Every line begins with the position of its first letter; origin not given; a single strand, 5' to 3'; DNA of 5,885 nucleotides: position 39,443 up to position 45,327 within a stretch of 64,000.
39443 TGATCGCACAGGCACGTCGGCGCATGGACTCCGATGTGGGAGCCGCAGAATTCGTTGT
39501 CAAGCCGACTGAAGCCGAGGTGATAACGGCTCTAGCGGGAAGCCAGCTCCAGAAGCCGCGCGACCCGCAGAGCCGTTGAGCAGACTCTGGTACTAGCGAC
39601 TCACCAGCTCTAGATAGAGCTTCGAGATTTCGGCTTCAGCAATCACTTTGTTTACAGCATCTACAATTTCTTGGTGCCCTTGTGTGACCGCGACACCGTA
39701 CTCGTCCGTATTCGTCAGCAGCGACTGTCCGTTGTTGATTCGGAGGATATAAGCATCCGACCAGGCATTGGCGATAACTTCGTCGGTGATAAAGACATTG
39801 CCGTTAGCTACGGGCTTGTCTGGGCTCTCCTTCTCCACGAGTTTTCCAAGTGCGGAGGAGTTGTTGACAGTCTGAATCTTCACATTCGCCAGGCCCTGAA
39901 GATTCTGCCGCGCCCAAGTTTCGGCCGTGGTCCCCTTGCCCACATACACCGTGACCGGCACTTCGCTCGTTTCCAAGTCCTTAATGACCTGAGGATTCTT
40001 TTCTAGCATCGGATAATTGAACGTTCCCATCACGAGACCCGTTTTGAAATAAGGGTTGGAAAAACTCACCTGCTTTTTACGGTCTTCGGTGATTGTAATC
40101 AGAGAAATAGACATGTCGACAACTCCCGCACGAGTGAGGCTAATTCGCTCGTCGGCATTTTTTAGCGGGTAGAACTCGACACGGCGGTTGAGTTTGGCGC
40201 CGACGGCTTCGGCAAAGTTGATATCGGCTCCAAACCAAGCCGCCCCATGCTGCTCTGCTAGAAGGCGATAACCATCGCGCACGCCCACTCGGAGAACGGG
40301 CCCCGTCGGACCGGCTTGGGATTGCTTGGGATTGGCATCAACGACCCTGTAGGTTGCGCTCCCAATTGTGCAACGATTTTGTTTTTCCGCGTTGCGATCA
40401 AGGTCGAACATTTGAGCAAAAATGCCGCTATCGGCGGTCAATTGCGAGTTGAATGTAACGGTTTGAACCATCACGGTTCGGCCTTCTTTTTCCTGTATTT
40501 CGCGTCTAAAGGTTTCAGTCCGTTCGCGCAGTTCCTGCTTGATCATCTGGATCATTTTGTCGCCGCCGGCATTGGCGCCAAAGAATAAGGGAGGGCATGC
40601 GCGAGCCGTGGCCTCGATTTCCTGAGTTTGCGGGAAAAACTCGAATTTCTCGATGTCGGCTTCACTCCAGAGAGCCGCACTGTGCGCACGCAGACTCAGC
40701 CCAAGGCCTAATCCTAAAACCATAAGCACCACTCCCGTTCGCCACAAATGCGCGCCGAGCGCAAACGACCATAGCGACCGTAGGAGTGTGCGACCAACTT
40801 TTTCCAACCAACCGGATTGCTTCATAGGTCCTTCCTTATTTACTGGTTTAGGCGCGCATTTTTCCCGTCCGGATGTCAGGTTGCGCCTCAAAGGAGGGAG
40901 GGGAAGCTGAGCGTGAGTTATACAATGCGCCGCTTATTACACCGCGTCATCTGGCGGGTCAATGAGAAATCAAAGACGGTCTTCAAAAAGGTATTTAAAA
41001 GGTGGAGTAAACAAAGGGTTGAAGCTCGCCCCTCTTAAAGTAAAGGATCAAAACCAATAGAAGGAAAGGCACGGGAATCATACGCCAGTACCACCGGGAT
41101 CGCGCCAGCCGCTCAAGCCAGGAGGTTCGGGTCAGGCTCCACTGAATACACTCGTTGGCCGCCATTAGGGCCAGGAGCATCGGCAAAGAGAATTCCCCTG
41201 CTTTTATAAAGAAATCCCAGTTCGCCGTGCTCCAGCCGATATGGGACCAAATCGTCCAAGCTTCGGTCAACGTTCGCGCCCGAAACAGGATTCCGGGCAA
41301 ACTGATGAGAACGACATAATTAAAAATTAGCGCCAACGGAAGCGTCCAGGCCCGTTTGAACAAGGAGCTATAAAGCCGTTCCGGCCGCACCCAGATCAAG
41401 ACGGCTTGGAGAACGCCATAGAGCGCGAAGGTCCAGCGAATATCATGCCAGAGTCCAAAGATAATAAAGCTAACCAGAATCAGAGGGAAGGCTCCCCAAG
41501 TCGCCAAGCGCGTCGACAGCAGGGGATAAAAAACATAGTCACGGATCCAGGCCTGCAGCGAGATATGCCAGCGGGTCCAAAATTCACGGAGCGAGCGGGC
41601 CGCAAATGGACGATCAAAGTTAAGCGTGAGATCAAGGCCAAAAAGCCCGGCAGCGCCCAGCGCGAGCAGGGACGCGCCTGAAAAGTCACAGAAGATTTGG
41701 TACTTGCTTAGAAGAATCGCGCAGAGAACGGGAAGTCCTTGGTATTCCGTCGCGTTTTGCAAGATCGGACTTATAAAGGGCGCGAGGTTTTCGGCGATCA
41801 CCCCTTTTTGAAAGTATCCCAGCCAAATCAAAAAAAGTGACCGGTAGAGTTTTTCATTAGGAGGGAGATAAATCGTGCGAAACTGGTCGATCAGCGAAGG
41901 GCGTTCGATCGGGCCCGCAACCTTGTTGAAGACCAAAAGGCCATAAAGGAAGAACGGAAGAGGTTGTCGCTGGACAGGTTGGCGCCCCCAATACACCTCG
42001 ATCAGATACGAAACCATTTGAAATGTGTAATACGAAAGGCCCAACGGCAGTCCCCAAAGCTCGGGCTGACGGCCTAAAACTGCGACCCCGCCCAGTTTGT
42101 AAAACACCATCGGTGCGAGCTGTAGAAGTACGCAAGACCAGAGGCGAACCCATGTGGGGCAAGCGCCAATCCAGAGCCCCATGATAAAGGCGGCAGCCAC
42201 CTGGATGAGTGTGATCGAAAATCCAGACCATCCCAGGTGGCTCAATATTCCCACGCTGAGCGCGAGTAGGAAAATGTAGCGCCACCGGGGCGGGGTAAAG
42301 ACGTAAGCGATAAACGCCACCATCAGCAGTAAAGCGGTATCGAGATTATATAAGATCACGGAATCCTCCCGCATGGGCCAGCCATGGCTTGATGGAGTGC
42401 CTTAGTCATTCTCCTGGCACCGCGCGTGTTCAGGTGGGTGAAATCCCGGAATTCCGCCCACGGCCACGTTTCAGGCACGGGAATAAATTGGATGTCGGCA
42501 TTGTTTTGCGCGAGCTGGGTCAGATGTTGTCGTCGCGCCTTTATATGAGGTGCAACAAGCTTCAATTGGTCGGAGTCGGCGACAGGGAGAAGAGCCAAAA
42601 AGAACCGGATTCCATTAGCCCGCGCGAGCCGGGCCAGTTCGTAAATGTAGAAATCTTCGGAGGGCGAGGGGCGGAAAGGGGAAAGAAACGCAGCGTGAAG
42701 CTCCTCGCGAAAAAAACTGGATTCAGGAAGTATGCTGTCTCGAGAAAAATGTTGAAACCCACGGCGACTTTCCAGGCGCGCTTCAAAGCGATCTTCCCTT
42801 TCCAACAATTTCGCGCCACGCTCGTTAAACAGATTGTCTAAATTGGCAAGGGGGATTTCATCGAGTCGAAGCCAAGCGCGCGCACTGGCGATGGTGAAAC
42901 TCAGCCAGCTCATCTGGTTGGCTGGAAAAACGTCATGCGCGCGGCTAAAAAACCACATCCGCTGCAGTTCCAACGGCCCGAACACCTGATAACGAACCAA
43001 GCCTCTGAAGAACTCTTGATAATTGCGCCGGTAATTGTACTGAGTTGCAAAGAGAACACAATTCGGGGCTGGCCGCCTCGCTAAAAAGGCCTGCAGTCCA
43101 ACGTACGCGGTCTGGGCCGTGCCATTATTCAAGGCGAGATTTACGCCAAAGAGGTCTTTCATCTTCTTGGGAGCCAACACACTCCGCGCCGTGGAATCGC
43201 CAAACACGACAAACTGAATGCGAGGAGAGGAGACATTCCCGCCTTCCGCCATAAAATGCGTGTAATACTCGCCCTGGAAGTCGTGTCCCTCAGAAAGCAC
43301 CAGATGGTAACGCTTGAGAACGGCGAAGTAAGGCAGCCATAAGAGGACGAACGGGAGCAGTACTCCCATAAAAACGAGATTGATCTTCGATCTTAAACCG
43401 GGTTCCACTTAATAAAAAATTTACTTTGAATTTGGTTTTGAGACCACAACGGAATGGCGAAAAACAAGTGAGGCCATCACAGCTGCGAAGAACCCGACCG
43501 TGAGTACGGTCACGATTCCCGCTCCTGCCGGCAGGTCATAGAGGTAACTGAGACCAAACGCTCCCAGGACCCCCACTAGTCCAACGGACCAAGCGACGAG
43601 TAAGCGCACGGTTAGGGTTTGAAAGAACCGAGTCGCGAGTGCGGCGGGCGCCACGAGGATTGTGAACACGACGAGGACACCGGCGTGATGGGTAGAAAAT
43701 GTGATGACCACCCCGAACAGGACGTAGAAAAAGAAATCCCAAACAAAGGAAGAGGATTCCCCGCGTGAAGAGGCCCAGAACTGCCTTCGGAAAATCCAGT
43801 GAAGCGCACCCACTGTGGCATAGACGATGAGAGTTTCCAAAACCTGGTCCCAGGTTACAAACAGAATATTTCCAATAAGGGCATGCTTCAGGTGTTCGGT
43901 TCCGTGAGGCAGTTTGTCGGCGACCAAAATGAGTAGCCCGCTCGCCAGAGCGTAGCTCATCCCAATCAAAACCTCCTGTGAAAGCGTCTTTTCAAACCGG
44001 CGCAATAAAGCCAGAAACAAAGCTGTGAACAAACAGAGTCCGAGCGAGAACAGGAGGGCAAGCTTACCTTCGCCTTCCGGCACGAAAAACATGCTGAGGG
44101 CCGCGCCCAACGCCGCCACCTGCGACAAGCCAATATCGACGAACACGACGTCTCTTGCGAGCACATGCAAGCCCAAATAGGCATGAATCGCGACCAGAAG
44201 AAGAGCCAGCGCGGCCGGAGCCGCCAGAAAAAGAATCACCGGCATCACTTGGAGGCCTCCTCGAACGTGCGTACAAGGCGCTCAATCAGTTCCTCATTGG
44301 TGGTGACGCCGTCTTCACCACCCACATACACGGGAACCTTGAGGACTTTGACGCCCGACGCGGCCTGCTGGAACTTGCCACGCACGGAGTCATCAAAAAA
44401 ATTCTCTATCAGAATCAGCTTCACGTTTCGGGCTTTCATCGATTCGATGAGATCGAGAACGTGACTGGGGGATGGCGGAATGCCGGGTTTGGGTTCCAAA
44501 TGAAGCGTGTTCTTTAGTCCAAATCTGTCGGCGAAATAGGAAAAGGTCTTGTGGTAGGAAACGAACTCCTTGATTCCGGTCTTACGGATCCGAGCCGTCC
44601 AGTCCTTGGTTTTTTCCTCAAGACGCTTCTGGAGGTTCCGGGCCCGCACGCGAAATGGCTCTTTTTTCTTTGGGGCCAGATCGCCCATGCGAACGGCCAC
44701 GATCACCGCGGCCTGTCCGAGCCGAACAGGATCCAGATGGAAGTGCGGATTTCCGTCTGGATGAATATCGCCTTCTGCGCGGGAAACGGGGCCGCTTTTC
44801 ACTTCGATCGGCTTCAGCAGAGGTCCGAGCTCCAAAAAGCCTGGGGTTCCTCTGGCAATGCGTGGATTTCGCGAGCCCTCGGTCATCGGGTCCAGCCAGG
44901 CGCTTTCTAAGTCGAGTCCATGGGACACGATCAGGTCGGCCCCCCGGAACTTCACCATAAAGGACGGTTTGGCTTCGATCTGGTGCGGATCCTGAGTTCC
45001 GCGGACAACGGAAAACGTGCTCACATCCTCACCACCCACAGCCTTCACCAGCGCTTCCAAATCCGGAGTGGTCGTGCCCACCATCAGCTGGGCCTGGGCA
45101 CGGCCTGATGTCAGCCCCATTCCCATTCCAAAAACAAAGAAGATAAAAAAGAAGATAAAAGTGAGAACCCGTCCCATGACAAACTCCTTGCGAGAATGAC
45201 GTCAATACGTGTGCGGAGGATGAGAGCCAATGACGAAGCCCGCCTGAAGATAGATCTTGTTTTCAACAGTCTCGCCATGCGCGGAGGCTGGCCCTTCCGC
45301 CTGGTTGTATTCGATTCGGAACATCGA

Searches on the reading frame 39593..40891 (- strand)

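Call 21: search_protein_families(library=pfam, proteins=[window:39593-40891:-], max_evalue=0.00001)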
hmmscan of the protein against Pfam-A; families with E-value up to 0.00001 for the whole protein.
window:39593-40891:- (432 aa): 1 family
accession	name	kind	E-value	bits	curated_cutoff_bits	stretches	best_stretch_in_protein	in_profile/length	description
PF00497.25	SBP_bac_3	-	6.3e-17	62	26.4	1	200-426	1-122/132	Bacterial extracellular solute-binding proteins, family 3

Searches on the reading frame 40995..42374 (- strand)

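Call 21: search_protein_families(library=pfam, proteins=[window:40995-42374:-], max_evalue=0.00001)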
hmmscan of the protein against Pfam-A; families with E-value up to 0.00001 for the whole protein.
window:40995-42374:- (459 aa): 1 family
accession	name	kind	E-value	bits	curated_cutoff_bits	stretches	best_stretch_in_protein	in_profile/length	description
PF03062.24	MBOAT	-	4.8e-15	56.1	27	1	139-345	79-307/337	MBOAT, membrane-bound O-acyltransferase family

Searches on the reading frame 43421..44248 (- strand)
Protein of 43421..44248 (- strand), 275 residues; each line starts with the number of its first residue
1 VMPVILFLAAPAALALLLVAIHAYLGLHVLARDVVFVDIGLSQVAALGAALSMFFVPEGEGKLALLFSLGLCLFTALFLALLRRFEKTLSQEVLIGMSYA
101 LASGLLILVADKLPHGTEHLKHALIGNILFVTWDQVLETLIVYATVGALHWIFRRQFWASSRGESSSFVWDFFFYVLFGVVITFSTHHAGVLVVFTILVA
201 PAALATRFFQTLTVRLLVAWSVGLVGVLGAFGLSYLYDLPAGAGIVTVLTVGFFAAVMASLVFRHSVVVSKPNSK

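Call 21: search_protein_families(library=pfam, proteins=[window:43421-44248:-], max_evalue=0.00001)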
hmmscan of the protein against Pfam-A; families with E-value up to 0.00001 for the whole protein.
window:43421-44248:- (275 aa): 1 family
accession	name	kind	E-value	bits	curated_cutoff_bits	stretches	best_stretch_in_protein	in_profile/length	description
PF00950.22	ABC-3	-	3.7e-22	79.5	20.1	1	12-259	8-257/258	ABC 3 transport family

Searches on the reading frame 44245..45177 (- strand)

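Call 21: search_protein_families(library=pfam, proteins=[window:44245-45177:-], max_evalue=0.00001)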
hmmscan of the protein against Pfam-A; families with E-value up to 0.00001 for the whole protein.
window:44245-45177:- (310 aa): 1 family
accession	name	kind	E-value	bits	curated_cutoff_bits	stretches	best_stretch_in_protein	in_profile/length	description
PF01297.22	ZnuA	-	7e-41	140.9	29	1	33-308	1-263/263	Zinc-uptake complex component A periplasmic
